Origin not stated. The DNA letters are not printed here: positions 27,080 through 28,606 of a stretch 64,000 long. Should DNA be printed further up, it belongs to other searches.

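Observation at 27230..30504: SPT-like alpha-oxoamine synthase + ThrC-like PLP enzyme + SDR operon: candidate sphingoid/sulfonolipid (capnine-type) long-chain-base pathway in a chlamydial genome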

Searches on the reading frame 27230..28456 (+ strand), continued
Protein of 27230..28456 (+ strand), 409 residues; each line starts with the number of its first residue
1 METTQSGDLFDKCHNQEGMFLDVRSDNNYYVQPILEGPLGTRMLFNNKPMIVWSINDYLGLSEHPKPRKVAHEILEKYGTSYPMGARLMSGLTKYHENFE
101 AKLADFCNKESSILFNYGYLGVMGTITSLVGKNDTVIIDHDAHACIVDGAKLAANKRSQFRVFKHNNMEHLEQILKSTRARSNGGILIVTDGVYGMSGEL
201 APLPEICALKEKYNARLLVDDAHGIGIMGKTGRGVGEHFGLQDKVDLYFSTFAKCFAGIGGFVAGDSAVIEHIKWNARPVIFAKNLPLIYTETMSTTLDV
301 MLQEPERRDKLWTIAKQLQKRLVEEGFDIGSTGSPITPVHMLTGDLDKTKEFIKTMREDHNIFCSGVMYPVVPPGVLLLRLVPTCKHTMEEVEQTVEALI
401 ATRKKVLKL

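Call 73: find_encoding_contigs(protein=P0197, flank=6000, max_places=2)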
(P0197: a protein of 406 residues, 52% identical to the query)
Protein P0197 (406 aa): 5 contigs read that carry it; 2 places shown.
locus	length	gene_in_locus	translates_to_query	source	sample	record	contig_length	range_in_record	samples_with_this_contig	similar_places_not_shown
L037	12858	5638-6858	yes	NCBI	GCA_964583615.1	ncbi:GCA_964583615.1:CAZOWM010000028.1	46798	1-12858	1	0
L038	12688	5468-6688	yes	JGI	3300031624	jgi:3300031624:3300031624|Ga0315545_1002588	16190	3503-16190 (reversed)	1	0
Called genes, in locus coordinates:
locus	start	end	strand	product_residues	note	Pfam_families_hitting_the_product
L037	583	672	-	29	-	-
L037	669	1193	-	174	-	-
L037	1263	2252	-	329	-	PF12127:FloA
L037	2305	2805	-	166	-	PF24961:NfeD_membrane, PF01957:NfeD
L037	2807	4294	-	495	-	PF25145:NfeD1b_N, PF24961:NfeD_membrane, PF01957:NfeD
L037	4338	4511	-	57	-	-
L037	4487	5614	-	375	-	PF03721:UDPG_MGDP_dh_N (weak), PF01210:NAD_Gly3P_dh_N (weak), PF02558:ApbA, PF08546:ApbA_C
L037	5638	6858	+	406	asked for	PF00155:Aminotran_1_2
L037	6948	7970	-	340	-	PF00389:2-Hacid_dh, PF02826:2-Hacid_dh_C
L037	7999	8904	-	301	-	PF00701:DHDPS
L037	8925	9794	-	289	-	PF01261:AP_endonuc_2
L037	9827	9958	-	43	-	-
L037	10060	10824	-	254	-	PF02653:BPD_transp_2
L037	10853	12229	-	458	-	PF00005:ABC_tran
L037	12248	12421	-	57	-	-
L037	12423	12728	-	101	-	-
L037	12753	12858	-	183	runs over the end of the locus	PF13407:Peripla_BP_4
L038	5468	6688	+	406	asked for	PF00155:Aminotran_1_2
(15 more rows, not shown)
